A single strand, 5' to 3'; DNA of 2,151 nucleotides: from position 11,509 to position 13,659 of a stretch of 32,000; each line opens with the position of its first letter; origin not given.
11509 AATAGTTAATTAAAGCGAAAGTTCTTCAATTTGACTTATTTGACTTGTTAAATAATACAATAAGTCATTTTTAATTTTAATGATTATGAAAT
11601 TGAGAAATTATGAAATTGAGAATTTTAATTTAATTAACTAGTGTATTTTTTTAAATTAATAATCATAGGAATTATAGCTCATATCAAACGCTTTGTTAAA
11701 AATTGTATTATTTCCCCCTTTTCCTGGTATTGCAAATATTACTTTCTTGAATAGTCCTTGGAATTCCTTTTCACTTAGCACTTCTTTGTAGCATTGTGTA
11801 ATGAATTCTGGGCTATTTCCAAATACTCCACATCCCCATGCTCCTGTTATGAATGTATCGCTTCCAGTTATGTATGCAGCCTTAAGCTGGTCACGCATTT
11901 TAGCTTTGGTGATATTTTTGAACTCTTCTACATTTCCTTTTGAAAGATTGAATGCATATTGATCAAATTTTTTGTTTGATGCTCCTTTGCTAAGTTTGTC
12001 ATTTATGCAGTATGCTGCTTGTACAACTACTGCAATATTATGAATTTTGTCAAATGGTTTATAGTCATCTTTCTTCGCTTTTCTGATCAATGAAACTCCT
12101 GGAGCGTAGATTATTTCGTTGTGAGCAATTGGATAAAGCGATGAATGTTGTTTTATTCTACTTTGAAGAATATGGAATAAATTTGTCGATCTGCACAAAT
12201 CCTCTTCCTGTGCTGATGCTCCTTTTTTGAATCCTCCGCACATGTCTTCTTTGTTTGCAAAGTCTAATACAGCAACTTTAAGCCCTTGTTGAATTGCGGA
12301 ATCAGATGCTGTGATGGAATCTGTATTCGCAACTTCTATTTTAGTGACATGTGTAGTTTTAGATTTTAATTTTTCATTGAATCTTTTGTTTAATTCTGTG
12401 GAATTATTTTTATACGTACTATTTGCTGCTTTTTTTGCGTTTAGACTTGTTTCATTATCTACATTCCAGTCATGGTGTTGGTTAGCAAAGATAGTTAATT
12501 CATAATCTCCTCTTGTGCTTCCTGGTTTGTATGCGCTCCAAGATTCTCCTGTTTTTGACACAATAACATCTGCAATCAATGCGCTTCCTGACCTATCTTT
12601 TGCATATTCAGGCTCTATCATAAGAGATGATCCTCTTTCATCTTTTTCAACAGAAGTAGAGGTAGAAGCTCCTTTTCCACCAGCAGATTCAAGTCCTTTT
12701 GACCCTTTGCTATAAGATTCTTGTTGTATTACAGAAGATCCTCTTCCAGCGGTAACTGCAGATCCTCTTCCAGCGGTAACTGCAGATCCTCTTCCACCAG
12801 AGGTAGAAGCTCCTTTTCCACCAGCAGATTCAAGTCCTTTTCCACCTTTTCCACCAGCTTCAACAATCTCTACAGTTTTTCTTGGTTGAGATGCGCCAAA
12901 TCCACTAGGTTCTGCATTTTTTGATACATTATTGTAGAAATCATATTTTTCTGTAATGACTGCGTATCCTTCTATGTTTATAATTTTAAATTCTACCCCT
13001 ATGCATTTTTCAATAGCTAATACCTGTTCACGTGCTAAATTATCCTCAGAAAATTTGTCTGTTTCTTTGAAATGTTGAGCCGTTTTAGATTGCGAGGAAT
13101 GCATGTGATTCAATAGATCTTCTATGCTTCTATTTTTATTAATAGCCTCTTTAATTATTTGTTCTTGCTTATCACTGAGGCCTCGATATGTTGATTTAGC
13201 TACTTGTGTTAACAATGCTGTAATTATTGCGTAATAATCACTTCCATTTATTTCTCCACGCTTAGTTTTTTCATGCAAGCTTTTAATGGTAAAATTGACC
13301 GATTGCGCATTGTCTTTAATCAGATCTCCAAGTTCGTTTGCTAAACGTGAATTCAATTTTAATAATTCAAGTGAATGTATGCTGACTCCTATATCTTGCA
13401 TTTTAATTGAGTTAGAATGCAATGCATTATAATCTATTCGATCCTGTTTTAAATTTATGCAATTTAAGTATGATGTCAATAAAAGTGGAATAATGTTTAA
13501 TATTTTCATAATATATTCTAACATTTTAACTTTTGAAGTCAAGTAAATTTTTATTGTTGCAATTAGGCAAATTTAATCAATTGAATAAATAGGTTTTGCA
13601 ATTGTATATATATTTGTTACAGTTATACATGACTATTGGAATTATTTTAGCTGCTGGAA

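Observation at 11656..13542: Orphan ~620-aa protein fusing an unknown N-terminal module and a repeat linker to a microbial PARG-type macrodomain: candidate host-directed ADP-ribosyl hydrolase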

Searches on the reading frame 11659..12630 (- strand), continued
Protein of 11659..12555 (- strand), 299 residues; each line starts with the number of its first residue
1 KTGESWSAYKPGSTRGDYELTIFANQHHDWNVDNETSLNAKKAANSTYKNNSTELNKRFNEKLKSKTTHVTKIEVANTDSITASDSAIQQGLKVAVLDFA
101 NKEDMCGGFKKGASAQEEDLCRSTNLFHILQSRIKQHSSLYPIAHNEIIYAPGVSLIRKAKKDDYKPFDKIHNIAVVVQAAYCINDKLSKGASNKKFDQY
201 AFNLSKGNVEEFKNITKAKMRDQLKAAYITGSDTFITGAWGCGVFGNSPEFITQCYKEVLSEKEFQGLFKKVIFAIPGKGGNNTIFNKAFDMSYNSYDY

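Call 68: search_solved_structures(query=A1, max_evalue=1e-10, show_alignments=3)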
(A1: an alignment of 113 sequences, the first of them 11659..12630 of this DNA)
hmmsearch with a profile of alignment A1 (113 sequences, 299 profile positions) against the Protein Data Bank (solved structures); distinct sequences matched with E-value up to 1e-10: 8.
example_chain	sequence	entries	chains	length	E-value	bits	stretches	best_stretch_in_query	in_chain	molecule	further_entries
3sig_A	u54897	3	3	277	1.8e-78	267.2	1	13-270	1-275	poly(ADP-ribose) glycohydrolase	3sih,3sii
5zdb_A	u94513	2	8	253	1.1e-77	264.5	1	39-270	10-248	Poly ADP-ribose glycohydrolase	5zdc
5zdd_A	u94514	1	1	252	1.1e-77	264.5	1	39-270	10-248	Poly ADP-ribose glycohydrolase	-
5zda_A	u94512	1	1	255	1.2e-77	264.5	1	39-270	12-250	poly ADP-ribose glycohydrolase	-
5zde_C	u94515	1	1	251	1.2e-77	264.5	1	39-270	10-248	Poly ADP-ribose glycohydrolase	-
5zdf_A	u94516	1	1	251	2.7e-77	263.3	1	39-270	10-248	Poly ADP-ribose glycohydrolase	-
5zdg_C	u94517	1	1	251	3.6e-77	262.9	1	39-270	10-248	Poly APD-ribose glycohydrolase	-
3sij_A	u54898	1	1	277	1.5e-76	260.8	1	13-270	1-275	poly(ADP-ribose) glycohydrolase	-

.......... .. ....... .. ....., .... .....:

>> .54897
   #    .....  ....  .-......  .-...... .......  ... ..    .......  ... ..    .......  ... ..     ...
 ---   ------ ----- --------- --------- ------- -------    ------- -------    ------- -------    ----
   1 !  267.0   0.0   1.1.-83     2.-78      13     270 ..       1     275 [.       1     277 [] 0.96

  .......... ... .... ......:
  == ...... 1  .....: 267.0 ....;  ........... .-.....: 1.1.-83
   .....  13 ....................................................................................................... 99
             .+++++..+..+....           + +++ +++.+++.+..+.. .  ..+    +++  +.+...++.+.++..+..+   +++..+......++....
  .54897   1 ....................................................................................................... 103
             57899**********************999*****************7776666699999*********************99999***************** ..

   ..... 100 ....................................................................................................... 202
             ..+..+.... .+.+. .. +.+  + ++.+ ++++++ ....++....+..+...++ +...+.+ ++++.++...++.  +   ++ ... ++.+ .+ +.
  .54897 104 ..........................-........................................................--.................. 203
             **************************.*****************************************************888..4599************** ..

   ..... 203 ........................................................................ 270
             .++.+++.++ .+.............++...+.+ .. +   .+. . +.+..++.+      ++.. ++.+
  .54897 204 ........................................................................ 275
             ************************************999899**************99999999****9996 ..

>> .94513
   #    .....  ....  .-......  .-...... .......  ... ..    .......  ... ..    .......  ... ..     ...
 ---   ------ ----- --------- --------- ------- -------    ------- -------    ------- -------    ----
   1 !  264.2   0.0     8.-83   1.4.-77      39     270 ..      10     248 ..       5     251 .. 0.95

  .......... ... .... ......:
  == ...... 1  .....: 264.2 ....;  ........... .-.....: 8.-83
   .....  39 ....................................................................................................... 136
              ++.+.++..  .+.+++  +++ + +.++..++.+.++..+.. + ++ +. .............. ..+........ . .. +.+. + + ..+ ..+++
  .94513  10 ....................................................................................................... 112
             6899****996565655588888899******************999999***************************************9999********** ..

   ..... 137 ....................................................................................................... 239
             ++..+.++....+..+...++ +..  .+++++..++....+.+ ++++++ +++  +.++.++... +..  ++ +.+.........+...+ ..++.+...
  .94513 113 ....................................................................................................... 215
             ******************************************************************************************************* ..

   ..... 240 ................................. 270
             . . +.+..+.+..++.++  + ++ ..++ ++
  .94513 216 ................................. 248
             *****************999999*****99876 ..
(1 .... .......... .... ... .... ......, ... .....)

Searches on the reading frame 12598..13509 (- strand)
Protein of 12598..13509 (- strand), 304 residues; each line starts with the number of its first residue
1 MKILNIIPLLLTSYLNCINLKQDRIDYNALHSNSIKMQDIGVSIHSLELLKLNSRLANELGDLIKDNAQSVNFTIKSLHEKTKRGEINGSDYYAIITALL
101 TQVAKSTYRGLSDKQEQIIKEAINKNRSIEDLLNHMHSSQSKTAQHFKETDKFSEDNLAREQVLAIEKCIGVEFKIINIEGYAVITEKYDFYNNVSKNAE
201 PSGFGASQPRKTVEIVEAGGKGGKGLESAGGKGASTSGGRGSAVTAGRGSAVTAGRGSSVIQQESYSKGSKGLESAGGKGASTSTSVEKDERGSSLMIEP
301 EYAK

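Call 59: search_protein_families(library=pfam, proteins=[window:12598-13509:-], max_evalue=10)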
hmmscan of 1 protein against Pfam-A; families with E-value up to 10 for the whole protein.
window:12598-13509:- (304 aa): 1 family
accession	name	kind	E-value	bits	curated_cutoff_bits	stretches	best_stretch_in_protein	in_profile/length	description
PF03836.20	RasGAP_C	-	0.047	14.2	26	1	64-165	48-131/137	RasGAP C-terminus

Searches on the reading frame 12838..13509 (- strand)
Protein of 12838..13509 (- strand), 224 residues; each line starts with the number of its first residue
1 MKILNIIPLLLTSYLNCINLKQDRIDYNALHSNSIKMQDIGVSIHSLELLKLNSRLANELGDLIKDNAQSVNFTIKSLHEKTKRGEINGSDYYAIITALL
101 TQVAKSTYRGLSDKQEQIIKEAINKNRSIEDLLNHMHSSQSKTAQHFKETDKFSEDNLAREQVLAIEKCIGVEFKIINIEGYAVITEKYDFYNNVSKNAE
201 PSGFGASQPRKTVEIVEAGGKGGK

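Call 25: search_protein_representatives(protein=window:12838-13509:-)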
Query: 224 residues. Proteins with E-value up to 0.001 (for the whole library): 3; up to 1e-10: 1; up to 1e-30: 1. The best 3 are listed.
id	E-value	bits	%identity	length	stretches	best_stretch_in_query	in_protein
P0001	3.2e-138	474.4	100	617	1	1-224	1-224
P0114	2.0e-05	40.8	35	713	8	153-197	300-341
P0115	3.9e-04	36.7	26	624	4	33-120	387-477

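Call 56: predict_structure(protein=window:12838-13509:-)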
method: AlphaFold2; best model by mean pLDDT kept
length: 224 residues; sequences in the alignment: 1
mean_pLDDT: 39.7   pTM: 0.26
mean pLDDT of the five models: 39.7, 35.2, 31.6, 31.1, 29.8
residues with pLDDT >= 90: 0; 70-90: 11; 50-70: 41; < 50: 172
segments of 3 or more residues with pLDDT < 50: 1-54, 56-58, 106-108, 122-224
pLDDT, mean of each block of 10 residues (from residue 1): 26 30 27 30 38 48 52 60 75 62 51 49 44 40 34 36 30 23 25 28 31 35 35
secondary structure, 60 per line:
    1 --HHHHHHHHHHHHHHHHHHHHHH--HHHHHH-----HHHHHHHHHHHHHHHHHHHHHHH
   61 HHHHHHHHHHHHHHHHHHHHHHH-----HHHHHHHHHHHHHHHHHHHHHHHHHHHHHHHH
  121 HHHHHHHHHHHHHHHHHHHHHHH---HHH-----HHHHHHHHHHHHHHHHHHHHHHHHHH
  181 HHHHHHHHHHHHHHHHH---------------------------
elements in order: H3-24 H27-32 H38-83 H89-143 H155-197

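Call 75: fold_search(model_id=the predicted structure, library=pdb)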
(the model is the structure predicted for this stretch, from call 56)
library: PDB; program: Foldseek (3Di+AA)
matches with E <= 10: 328; with E <= 0.001: 0
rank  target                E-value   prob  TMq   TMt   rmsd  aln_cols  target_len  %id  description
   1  9n22_K                3.2e-01  0.14  0.18  0.18  67.8       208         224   10  Y20S (Sec18-Sec17-Sec9-Sso1-Snc1) EDTA - Class 2 (released 2025-10-01)
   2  9hzx_0                3.4e-01  0.14  0.22  0.23  38.2       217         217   13  280 A SynPspA rod after incubation with EPL (released 2025-08-13)
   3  8i21_A                6.3e-01  0.09  0.19  0.17  33.0       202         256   13  Cryo-EM structure of 6-subunit Smc5/6 arm region (released 2024-06-26)
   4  6xj1_A                7.7e-01  0.11  0.21  0.18  44.6       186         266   14  Crystal Structure of CDC15 F-BAR Domain from Schizosaccharomyces pombe (released 2020-12-16)
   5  6vme_Y                8.9e-01  0.57  0.18  0.35   4.1        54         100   24  Human ESCRT-I heterotetramer headpiece (released 2020-05-20)
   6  6vme_V                9.5e-01  0.54  0.18  0.33   4.1        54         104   24  Human ESCRT-I heterotetramer headpiece (released 2020-05-20)
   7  5szh_A                9.5e-01  0.18  0.27  0.37   9.9       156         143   16  Structure of human Rab1b in complex with the bMERB domain of Mical-cL (released 2016-08-24)
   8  3aoh_D                1.1e+00  0.93  0.23  0.04   0.9        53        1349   13  RNA polymerase-Gfh1 complex (Crystal type 1) (released 2010-12-08)
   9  6vme_U                1.1e+00  0.51  0.18  0.34   4.1        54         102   24  Human ESCRT-I heterotetramer headpiece (released 2020-05-20)
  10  4mu6                  1.1e+00  0.15  0.25  0.22  34.5       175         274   17  Crystal Structure of the N-terminal domain of Effector Protein LegC3 from Legionella pneumophila (released 2013-12-11)
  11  4ilo_A                1.2e+00  0.08  0.19  0.18  29.4       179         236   19  2.12A resolution structure of CT398 from Chlamydia trachomatis (released 2014-01-01)
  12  9s9g_A                1.2e+00  0.18  0.20  0.23   9.2       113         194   18  S. islandicus CdvA filament (X-ray) (released 2026-01-28)
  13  7abk                  1.2e+00  0.09  0.22  0.24  38.4       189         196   13  Helical structure of PspA (released 2021-08-04)
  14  5o5j_T                1.3e+00  0.23  0.16  0.40  16.1        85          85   16  Structure of the 30S small ribosomal subunit from Mycobacterium smegmatis (released 2017-07-12)
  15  9hlz_TT               1.3e+00  0.14  0.18  0.16  10.0       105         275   12  Translational activators Aep1, Aep2 and Atp25 in complex with mRNA and the yeast mitochondrial ribosome (released 2025-12-17)
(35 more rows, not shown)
